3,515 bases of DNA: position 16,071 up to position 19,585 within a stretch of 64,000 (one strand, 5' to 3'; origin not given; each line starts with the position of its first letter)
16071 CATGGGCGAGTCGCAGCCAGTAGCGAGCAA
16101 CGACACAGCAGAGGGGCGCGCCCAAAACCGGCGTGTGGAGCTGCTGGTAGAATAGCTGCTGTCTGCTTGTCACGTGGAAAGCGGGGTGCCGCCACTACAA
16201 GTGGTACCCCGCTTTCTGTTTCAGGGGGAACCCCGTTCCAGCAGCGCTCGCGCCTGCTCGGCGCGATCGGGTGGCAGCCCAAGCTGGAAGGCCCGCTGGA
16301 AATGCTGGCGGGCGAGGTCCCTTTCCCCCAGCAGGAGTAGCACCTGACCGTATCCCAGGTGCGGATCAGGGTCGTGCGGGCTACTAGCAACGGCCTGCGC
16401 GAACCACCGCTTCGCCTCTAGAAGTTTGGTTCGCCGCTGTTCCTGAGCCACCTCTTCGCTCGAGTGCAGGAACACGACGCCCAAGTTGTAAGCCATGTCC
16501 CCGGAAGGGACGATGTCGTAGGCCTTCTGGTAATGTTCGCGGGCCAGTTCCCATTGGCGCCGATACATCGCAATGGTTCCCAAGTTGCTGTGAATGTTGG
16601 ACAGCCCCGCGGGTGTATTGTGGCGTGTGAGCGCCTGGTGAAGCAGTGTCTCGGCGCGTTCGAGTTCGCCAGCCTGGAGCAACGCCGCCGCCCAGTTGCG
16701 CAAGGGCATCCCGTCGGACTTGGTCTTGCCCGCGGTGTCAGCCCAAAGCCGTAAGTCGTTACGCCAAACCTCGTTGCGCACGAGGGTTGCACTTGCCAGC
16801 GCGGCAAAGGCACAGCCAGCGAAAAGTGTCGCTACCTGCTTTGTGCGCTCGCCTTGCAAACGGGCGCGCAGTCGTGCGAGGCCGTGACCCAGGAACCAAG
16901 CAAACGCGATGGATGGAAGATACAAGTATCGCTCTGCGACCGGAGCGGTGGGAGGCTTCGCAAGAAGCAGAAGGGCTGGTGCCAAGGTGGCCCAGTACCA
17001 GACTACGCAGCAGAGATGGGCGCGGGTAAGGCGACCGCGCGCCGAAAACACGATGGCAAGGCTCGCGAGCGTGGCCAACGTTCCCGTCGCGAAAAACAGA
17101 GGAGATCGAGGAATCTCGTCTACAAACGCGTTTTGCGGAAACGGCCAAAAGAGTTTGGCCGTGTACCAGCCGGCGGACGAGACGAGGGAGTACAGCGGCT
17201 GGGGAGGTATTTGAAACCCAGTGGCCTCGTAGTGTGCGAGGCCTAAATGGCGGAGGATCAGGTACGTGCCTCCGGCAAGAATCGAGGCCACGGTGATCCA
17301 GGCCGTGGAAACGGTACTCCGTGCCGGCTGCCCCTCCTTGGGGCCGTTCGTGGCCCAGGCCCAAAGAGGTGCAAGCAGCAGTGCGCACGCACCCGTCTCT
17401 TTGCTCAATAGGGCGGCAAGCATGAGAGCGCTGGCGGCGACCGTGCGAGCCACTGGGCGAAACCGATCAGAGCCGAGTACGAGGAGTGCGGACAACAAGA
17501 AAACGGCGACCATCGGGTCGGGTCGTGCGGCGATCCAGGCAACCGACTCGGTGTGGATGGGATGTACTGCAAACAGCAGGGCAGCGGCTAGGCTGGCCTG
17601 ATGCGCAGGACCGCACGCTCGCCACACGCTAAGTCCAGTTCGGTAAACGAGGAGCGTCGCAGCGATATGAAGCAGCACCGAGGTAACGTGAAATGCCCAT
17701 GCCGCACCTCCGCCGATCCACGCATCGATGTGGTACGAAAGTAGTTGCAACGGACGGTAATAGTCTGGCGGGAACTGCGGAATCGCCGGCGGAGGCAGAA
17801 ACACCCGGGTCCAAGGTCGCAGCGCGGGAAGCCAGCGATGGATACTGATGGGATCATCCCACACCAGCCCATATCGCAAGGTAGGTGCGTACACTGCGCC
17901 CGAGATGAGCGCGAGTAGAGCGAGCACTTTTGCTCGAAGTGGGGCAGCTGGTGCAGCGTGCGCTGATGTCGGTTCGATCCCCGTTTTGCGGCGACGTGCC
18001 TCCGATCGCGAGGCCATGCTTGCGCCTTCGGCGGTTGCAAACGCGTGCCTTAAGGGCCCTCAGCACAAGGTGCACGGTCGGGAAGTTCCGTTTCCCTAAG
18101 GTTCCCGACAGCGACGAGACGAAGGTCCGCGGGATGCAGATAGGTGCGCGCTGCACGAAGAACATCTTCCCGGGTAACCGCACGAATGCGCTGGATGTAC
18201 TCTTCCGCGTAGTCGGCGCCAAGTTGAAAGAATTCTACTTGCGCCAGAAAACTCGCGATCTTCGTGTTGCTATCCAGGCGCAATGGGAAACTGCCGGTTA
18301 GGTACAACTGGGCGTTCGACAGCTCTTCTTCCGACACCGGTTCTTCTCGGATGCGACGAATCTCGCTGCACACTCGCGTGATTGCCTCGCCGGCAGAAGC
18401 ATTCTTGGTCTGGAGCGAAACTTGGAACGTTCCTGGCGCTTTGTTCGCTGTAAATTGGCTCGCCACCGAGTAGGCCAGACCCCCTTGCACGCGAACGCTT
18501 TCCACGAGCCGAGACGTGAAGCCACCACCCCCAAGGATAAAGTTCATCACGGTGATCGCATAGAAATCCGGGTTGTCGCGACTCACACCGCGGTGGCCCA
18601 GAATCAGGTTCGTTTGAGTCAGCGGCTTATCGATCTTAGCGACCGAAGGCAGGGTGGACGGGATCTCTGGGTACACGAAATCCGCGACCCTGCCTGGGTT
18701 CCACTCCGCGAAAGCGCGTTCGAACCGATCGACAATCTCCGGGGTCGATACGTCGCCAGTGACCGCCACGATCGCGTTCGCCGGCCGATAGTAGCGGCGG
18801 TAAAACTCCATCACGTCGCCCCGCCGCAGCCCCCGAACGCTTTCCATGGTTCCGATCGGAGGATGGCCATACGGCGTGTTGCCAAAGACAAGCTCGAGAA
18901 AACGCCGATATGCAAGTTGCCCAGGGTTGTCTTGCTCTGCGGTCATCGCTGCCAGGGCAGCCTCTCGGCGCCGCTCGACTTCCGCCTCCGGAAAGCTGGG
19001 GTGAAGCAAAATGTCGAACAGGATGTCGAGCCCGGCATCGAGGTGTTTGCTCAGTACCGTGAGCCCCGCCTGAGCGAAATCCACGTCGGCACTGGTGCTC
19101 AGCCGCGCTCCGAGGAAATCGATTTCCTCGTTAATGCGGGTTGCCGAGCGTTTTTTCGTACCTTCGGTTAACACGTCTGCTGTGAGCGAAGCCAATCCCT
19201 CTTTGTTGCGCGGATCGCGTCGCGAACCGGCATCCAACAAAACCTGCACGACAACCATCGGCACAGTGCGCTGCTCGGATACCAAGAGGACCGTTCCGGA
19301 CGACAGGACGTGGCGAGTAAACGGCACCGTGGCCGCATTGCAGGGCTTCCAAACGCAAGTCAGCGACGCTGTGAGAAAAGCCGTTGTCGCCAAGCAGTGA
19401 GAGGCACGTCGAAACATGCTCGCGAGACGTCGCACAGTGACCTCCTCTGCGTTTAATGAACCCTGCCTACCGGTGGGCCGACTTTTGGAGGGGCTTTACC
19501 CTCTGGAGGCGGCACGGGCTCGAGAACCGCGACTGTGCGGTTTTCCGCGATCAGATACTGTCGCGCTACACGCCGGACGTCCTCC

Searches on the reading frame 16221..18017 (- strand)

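Call 47: search_protein_families(library=pfam, proteins=[window:16221-18017:-], max_evalue=0.00001)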
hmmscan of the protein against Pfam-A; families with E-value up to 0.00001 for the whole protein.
window:16221-18017:- (598 aa): 5 families
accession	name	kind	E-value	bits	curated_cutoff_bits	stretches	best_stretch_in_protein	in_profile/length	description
PF07719.23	TPR_2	-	8.2e-13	47.8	27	0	475-504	3-32/34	Tetratricopeptide repeat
PF00515.34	TPR_1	-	7.8e-09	35.4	27.8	0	474-502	2-30/34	Tetratricopeptide repeat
PF13432.12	TPR_16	-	1.3e-08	35.5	32.7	0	442-506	3-64/65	Tetratricopeptide repeat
PF13424.12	TPR_12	-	1.8e-08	34.9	30.1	1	439-503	6-75/77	Tetratricopeptide repeat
PF14559.12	TPR_19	-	6.3e-08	33.3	25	0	534-576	9-51/68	Tetratricopeptide repeat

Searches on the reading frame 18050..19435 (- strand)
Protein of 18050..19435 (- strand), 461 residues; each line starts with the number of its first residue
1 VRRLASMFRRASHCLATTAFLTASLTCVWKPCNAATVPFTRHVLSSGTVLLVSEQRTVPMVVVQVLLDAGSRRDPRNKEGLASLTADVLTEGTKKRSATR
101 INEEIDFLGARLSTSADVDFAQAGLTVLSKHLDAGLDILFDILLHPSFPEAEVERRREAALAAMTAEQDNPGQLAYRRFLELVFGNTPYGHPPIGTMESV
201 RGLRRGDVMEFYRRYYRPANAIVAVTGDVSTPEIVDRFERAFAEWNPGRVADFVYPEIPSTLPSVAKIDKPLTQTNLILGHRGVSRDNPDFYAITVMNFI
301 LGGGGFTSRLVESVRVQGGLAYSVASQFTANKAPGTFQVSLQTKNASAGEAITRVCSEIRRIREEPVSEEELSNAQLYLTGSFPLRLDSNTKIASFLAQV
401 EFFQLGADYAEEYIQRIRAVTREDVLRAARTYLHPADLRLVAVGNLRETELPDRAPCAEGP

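Call 47: search_protein_families(library=pfam, proteins=[window:18050-19435:-], max_evalue=0.00001)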
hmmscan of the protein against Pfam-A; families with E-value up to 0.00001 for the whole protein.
window:18050-19435:- (461 aa): 2 families
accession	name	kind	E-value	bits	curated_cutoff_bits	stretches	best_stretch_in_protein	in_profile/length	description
PF05193.26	Peptidase_M16_C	-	2.5e-40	138.7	23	1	205-376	4-178/181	Peptidase M16 inactive domain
PF00675.25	Peptidase_M16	-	4.2e-18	66.1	22.3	1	52-193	3-145/149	Insulinase (Peptidase family M16)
